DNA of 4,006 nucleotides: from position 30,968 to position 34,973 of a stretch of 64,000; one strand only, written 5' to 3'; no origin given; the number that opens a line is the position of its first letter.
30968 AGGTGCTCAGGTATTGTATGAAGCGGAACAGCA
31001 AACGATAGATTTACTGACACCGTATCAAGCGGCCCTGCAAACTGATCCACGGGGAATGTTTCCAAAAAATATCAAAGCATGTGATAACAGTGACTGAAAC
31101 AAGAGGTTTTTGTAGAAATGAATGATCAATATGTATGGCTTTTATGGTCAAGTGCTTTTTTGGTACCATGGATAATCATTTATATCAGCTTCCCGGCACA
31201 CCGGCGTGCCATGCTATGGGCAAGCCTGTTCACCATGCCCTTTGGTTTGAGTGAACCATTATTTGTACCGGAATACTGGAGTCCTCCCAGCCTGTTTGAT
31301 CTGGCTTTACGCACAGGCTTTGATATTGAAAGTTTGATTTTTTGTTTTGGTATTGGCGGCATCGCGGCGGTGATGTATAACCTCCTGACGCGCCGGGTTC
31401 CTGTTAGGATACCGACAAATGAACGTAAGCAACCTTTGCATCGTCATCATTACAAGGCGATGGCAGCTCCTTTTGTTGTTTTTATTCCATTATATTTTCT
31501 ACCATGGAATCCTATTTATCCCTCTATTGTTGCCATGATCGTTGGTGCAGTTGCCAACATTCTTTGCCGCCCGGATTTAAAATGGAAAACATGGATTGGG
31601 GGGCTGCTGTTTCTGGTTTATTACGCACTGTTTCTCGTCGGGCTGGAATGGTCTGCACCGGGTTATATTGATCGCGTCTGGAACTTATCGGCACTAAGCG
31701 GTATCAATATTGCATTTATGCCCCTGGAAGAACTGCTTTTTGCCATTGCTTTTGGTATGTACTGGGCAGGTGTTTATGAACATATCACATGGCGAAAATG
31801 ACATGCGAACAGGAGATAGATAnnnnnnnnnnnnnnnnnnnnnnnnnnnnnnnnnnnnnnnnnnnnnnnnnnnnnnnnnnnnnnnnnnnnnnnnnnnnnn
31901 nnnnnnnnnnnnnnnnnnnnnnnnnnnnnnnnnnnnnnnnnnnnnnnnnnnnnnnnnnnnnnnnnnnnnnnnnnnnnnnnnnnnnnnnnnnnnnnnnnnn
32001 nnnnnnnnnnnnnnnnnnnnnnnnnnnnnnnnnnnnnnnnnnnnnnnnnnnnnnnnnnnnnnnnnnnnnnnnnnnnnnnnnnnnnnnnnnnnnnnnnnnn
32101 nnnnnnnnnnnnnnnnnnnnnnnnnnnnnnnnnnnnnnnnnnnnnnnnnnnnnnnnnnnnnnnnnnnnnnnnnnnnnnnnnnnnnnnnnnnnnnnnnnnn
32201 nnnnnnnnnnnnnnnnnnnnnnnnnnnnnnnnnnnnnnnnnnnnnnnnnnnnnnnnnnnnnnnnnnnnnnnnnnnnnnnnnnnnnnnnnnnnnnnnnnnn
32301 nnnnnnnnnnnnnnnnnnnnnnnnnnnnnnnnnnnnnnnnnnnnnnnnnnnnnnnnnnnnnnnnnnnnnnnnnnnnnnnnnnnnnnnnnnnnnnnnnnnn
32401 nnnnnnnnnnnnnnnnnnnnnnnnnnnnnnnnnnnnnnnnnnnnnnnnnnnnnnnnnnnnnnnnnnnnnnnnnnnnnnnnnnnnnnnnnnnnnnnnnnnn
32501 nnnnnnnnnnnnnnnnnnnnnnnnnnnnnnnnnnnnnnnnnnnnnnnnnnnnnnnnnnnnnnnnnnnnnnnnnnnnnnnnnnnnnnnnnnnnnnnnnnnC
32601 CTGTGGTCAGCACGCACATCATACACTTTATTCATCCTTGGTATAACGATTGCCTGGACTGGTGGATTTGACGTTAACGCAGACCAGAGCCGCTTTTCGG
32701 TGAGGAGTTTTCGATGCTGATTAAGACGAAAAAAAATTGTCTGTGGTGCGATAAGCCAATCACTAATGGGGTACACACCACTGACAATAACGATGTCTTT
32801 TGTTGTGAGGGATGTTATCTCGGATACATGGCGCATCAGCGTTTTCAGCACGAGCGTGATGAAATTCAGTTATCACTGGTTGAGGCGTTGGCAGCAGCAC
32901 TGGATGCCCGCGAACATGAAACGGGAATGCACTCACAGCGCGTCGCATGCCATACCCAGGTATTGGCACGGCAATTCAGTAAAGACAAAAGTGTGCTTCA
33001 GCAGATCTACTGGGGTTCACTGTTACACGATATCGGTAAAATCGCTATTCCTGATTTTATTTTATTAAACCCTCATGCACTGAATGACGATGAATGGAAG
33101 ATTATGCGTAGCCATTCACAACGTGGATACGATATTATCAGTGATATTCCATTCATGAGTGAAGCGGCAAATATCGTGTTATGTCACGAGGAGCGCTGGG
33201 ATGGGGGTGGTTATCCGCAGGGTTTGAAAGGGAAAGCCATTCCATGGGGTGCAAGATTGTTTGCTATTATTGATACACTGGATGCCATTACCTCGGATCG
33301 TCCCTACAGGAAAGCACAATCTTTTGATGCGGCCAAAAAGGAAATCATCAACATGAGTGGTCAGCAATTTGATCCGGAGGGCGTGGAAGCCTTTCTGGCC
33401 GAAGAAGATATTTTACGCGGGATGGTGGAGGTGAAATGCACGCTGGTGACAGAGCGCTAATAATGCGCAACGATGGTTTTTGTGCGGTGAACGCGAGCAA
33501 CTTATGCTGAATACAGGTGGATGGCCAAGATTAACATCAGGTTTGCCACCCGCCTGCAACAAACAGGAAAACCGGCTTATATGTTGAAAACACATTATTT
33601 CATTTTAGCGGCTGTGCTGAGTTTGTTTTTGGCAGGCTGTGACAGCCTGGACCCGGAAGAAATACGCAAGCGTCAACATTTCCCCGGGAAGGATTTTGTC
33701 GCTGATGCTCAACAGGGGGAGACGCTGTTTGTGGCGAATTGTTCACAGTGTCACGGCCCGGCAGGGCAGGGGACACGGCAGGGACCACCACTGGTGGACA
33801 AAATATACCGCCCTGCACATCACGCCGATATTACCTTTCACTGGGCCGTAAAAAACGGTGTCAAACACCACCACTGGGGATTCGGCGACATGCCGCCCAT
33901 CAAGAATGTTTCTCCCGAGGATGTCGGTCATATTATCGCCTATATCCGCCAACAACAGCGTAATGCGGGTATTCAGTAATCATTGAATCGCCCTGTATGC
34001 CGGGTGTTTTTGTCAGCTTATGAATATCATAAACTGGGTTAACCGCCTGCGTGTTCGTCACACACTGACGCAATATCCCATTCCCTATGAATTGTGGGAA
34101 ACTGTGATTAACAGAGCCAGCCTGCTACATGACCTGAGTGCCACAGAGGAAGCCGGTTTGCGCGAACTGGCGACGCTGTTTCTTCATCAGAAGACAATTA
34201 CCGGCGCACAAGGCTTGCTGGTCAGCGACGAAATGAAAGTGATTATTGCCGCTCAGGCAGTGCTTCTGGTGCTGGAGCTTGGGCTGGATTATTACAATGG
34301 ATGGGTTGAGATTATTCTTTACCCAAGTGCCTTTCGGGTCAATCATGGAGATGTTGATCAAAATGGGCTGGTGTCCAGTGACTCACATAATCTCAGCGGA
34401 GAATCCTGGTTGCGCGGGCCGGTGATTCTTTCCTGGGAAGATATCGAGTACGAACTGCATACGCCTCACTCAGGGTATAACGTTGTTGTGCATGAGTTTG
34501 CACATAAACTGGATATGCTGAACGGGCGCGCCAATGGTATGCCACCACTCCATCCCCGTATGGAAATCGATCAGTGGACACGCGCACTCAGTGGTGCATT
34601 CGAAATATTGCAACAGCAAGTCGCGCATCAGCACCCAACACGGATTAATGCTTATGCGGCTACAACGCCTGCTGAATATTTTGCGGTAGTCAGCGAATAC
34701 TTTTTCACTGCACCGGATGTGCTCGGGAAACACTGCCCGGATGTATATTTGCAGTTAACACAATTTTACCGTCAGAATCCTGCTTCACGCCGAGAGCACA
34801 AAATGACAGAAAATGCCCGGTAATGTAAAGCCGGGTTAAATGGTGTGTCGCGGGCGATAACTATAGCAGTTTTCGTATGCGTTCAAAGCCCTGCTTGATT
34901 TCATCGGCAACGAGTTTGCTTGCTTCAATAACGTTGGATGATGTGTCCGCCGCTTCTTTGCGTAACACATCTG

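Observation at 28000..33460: Eight-gene membrane/lipid-enzyme operon hitch-hiking behind the copper P-type ATPase: candidate undescribed metal-stress module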

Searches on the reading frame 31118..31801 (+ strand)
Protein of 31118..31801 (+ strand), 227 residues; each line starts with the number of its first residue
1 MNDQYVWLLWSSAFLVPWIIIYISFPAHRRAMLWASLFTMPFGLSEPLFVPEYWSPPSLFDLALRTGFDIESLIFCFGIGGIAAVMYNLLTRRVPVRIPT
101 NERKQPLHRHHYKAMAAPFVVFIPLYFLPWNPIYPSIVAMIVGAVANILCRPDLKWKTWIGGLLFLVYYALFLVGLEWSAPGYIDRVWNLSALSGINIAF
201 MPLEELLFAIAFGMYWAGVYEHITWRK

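Call 4: search_protein_families(library=pfam, proteins=[window:31118-31801:+], max_evalue=0.01)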
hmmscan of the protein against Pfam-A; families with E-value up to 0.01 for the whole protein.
window:31118-31801:+ (227 aa): 1 family
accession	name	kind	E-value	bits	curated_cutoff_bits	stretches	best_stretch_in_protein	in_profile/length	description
PF18916.5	Lycopene_cyc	-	4.5e-12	46.8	27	1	131-223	1-92/92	Lycopene cyclase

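Call 5: search_protein_families(library=ncbifam, proteins=[window:31118-31801:+], max_evalue=0.01)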
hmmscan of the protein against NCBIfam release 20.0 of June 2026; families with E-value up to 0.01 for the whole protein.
window:31118-31801:+ (227 aa): 0 families

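Call 41: search_dna_similar(query=window:31118-31801:+, collection=plasmids, mode=protein, max_rows=30)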
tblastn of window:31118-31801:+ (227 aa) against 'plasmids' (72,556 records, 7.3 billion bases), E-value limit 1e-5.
Records with a match: 7; places in all: 9; records where one place covers at least 80% of the query: 5.
Best place of each record, by identity: 60-80% 1; <60% 6.
By first word of the organism name: Croceicoccus 2; Burkholderia 1; Methylophaga 1; Polaromonas 1; Ilyobacter 1; Variovorax 1.
By predicted mobility (MOB-suite, as given by PLSDB): non-mobilizable 6; mobilizable 1.
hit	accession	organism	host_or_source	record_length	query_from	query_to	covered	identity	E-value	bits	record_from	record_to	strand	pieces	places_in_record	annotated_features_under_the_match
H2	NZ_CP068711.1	Burkholderia thailandensis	soil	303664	3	226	99%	62.9%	7e-78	261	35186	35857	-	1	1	lycopene cyclase domain-containing protein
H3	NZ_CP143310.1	Methylophaga thalassica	cell culture,A deep sea sediment sample ...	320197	1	227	100%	57.3%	2e-75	254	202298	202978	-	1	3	lycopene cyclase domain-containing protein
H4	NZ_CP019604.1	Croceicoccus marinus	-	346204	1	227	100%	56.1%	3e-55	241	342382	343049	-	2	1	lycopene cyclase domain-containing protein | hypothetical protein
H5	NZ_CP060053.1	Croceicoccus marinus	prokaryote,marine sediment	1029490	15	227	94%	56.5%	1e-50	225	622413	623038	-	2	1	none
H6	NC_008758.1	Polaromonas naphthalenivorans CJ2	-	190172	1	133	58%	51.1%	2e-23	134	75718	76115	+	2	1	hypothetical protein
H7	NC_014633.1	Ilyobacter polytropus DSM 2926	marine mud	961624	4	223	97%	26.8%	1e-13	76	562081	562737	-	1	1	lycopene cyclase domain-containing protein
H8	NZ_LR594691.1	Variovorax sp. WDL1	linuron-contaminated soil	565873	4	97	41%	47.9%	9e-19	92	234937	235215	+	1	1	none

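Call 43: get_annotated_region(hit=H2, flank=8000)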
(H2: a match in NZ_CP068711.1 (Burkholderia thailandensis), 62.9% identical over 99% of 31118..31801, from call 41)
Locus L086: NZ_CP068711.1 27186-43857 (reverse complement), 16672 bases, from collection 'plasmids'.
description: Burkholderia thailandensis strain AW34-19p plasmid p1, complete sequence
organism: Burkholderia thailandensis (NCBI taxid 57975)
taxonomy: Bacteria; Pseudomonadota; Betaproteobacteria; Burkholderiales; Burkholderiaceae; Burkholderia; Burkholderia thailandensis
host: -; source: soil; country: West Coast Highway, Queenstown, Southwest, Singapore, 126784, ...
typing (MOB-suite, as given by PLSDB): non-mobilizable; mating-pair formation MPF_F
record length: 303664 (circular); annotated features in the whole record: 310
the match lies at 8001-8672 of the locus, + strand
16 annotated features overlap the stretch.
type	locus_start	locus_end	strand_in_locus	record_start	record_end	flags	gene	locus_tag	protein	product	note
CDS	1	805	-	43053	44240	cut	-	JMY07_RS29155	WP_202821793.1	acetate/propionate family kinase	-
CDS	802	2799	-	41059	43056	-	ftsH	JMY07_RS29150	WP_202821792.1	ATP-dependent zinc metalloprotease FtsH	GO:0051301 - cell division [Evidence IEA]; GO:0006508 - proteolysis [Evidence IEA]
CDS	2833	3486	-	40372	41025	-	-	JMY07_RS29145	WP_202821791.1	isoprenylcysteine carboxylmethyltransferase family protein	-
CDS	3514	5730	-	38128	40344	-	-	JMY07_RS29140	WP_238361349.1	copper-translocating P-type ATPase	-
CDS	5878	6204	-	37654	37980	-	-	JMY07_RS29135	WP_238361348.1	DUF5676 family membrane protein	-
CDS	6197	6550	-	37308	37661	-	-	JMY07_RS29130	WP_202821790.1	YHS domain-containing protein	-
CDS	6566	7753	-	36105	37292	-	-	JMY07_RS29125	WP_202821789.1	acetyl-CoA C-acetyltransferase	-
CDS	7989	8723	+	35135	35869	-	-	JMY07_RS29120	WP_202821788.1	lycopene cyclase domain-containing protein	-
CDS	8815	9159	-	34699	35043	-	-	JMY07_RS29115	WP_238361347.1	SPW repeat protein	-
CDS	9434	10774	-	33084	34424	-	ltrA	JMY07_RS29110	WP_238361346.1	group II intron reverse transcriptase/maturase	GO:0000373 - Group II intron splicing [Evidence IEA]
CDS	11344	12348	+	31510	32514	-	-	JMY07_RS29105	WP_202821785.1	bifunctional enoyl-CoA hydratase/phosphate acetyltransferase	-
CDS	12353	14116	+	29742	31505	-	-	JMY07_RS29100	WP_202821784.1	alpha/beta fold hydrolase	-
CDS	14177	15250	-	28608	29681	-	-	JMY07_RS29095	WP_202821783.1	hypothetical protein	-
CDS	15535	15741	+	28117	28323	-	-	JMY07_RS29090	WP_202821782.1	YHS domain-containing protein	-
CDS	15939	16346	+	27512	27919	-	-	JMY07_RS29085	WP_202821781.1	hypothetical protein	-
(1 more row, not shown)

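Call 44: get_annotated_region(hit=H4, flank=8000)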
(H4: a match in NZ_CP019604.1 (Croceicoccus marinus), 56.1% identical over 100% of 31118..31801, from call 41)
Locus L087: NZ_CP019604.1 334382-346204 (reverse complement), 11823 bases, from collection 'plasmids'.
description: Croceicoccus marinus strain E4A9 plasmid pCME4A9II, complete sequence
organism: Croceicoccus marinus (NCBI taxid 450378)
taxonomy: Bacteria; Pseudomonadota; Alphaproteobacteria; Sphingomonadales; Erythrobacteraceae; Croceicoccus; Croceicoccus marinus
host: -; source: -; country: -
typing (MOB-suite, as given by PLSDB): non-mobilizable; replicon rep_cluster_91
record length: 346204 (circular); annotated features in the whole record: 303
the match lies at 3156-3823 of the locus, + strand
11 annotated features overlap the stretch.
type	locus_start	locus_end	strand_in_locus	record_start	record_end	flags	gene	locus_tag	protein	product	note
CDS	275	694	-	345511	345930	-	-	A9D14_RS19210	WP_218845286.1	DUF2147 domain-containing protein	-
CDS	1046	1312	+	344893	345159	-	-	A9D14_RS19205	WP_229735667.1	DUF2933 domain-containing protein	-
CDS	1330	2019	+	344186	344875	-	-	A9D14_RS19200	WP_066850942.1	isoprenylcysteine carboxylmethyltransferase family protein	-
CDS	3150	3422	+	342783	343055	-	-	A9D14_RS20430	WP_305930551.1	hypothetical protein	-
CDS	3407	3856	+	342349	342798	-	-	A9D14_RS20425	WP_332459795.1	lycopene cyclase domain-containing protein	-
CDS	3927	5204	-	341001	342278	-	eno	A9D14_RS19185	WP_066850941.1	phosphopyruvate hydratase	GO:0006096 - glycolytic process [Evidence IEA]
CDS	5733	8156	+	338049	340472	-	ppsA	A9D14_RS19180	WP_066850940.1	phosphoenolpyruvate synthase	GO:0016310 - phosphorylation [Evidence IEA]; GO:0006090 - pyruvate metabolic process [Evidence IEA]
CDS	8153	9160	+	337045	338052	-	-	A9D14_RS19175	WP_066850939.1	hydroxyacid dehydrogenase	-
CDS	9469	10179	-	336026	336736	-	-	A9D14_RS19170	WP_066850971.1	CBS domain-containing protein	-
CDS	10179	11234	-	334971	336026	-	-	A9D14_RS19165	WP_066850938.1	type II glyceraldehyde-3-phosphate dehydrogenase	-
CDS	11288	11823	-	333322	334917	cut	-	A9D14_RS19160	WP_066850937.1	AarF/UbiB family protein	-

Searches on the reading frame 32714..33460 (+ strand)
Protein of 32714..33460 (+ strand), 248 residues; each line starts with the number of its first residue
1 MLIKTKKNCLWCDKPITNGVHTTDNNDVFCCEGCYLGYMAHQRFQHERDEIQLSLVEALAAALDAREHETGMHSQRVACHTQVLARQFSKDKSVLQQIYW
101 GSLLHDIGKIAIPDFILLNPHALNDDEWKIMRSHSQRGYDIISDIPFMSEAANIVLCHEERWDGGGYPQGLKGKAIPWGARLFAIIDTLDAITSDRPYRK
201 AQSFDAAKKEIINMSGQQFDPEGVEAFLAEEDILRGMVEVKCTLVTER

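Call 4: search_protein_families(library=pfam, proteins=[window:32714-33460:+], max_evalue=0.01)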
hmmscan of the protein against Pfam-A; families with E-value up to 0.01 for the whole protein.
window:32714-33460:+ (248 aa): 3 families
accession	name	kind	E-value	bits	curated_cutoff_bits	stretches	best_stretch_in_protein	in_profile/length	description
PF13487.12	HD_5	-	9.6e-36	123.5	27.2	1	60-222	4-169/170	HD domain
PF01966.28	HD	-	2.2e-18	67.1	22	1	72-191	3-115/116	HD domain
PF08668.18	HDOD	-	0.00022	21.2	22.9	1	66-113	91-136/196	HDOD domain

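Call 5: search_protein_families(library=ncbifam, proteins=[window:32714-33460:+], max_evalue=0.01)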
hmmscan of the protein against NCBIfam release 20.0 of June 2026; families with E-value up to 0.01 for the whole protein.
window:32714-33460:+ (248 aa): 3 families
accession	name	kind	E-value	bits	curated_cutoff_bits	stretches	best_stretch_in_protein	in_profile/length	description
NF053512.1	nitric_RR_NosR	exception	5.5e-36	124.5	400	1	49-229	171-352/422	response regulator c-di-GMP phosphodiesterase, NosR family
TIGR00277.1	HDIG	domain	8.1e-06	25.6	27.6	1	70-158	5-81/84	HDIG domain-containing metalloprotein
NF045665.1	NTPtran_DVU1551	equivalog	0.00024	20.3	315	1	38-109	186-259/359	DVU_1551 family NTP transferase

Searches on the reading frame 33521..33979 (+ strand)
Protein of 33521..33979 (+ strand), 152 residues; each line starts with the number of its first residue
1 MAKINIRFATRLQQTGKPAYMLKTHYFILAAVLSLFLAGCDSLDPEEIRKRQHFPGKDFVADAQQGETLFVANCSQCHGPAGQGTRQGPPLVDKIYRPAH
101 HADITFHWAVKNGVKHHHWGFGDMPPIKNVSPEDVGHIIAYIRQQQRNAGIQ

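Call 4: search_protein_families(library=pfam, proteins=[window:33521-33979:+], max_evalue=0.01)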
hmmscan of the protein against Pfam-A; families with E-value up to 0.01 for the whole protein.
window:33521-33979:+ (152 aa): 2 families
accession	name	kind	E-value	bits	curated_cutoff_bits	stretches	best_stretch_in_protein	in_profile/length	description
PF13442.11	Cytochrome_CBB3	-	3.9e-12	46.7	27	1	61-142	1-68/68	Cytochrome C oxidase, cbb3-type, subunit III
PF00034.26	Cytochrom_C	-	9.5e-12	46.5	21.3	1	64-145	2-89/90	Cytochrome c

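Call 5: search_protein_families(library=ncbifam, proteins=[window:33521-33979:+], max_evalue=0.01)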
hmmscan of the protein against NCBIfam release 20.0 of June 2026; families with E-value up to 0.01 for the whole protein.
window:33521-33979:+ (152 aa): 9 families
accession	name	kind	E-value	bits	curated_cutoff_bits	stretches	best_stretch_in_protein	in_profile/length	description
NF050122.1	bc1_QcrC_actin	exception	4.8e-09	35.9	200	1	43-92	25-70/253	cytochrome bc1 complex diheme cytochrome c subunit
TIGR00782.1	ccoP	equivalog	3.8e-08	33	179.95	1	63-146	107-193/285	cytochrome-c oxidase, cbb3-type subunit III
NF011054.0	PRK14486.1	equivalog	2.4e-07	30.6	447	1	51-147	203-292/294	putative bifunctional cbb3-type cytochrome c oxidase subunit II/cytochrome c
NF045774.1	cytochro_C551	exception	2.7e-07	30.5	118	1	23-143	2-107/110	cytochrome c551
TIGR03872.1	cytochrome_MoxG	equivalog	2.7e-06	27.5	147.8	1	64-147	45-123/133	cytochrome c(L), periplasmic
NF045773.1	cytochro_C550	exception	6.1e-05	22.9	125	1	29-104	15-88/118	cytochrome c550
TIGR02603.1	CxxCH_TIGR02603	domain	0.00012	22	68.15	1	61-93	1-33/134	putative heme-binding domain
NF045930.1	Cytc6PetJCyano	equivalog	0.0008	19.3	135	1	59-83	24-48/110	cytochrome c6 PetJ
NF040606.1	CytoC_perox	subfamily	0.0079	15.4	150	1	61-88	296-323/524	di-heme-cytochrome C peroxidase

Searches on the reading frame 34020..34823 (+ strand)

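Call 4: search_protein_families(library=pfam, proteins=[window:34020-34823:+], max_evalue=0.01)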
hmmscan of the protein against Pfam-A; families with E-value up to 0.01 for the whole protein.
window:34020-34823:+ (267 aa): 2 families
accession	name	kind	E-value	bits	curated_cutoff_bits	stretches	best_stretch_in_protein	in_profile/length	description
PF06167.18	Peptidase_M90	-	8.2e-89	297.8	26.2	1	11-251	5-243/243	Glucose-regulated metallo-peptidase M90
PF07737.17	ATLF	-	0.0018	18.5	27.4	1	148-243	106-187/193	Anthrax toxin lethal factor, N- and C-terminal domain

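Call 5: search_protein_families(library=ncbifam, proteins=[window:34020-34823:+], max_evalue=0.01)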
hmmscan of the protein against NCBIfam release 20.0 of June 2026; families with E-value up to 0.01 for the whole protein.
window:34020-34823:+ (267 aa): 1 family
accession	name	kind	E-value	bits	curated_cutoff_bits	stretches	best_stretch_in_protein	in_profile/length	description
NF011939.0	PRK15410.1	equivalog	7e-59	199.3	400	1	26-264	19-256/265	DgsA anti-repressor MtfA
